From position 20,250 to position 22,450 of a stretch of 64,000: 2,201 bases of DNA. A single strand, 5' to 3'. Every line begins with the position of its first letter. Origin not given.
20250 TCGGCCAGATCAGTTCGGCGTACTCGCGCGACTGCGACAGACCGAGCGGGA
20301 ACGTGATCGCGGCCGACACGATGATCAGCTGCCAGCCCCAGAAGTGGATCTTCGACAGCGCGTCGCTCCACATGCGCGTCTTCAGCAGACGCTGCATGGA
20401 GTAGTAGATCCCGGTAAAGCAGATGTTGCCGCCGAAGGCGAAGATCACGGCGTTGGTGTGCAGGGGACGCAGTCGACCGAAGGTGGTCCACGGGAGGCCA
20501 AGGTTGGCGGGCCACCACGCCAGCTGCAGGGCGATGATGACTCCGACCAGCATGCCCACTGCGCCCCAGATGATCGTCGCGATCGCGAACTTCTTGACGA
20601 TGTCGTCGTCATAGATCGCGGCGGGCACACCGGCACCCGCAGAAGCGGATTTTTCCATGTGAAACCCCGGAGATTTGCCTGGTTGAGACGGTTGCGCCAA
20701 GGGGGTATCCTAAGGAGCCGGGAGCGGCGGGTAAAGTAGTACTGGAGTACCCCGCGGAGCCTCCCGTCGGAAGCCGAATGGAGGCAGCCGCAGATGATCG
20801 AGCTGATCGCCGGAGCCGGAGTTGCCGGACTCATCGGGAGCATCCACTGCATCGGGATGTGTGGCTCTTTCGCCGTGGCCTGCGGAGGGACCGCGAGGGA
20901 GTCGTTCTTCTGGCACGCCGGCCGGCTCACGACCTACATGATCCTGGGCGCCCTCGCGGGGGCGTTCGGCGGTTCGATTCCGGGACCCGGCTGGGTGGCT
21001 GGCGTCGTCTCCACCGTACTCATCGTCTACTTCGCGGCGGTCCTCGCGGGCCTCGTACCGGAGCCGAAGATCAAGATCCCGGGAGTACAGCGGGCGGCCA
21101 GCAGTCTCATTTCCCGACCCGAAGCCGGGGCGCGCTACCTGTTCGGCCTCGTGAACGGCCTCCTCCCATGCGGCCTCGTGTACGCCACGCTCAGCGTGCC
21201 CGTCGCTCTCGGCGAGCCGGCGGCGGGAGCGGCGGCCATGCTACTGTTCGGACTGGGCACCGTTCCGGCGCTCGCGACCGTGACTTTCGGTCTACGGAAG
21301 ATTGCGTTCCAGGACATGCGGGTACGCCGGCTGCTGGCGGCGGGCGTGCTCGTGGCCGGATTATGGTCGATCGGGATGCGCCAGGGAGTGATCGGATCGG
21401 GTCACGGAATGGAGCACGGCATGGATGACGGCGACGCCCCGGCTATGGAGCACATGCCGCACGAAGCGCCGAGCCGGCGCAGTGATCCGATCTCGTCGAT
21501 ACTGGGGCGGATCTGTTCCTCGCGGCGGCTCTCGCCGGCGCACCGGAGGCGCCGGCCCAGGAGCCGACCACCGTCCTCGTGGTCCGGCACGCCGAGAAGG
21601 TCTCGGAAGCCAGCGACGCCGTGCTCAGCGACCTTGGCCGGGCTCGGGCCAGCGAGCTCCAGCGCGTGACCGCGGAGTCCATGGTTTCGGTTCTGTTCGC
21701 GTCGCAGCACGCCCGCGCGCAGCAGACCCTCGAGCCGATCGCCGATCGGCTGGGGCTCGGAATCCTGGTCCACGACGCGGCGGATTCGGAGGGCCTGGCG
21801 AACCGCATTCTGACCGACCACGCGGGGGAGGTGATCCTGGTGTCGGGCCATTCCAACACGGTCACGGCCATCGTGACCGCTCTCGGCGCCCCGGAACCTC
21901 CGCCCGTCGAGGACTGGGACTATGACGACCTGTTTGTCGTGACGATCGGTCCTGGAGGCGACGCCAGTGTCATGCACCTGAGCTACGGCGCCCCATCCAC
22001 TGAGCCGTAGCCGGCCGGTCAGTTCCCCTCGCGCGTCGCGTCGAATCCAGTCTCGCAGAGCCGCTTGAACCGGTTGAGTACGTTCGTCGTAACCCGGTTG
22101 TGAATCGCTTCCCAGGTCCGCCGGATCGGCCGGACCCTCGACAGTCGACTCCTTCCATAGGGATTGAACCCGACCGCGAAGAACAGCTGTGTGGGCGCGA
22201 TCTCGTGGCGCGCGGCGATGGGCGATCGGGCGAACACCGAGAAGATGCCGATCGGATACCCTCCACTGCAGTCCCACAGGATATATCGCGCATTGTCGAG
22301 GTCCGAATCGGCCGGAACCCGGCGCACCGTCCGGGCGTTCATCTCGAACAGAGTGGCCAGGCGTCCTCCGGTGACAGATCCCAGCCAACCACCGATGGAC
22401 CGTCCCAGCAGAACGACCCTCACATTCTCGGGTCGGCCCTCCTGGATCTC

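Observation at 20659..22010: Divergent from ccoN: HCxxMCG membrane protein with Met/His-rich tail plus SixA-like secreted phosphatase (candidate copper-handling module for cbb3)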

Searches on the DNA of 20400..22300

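Call 63: search_rna_families(source=window, start=20400, end=22300, threshold=evalue, max_evalue=1)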
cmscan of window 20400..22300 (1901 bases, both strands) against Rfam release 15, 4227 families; matches with E-value up to 1: 0.
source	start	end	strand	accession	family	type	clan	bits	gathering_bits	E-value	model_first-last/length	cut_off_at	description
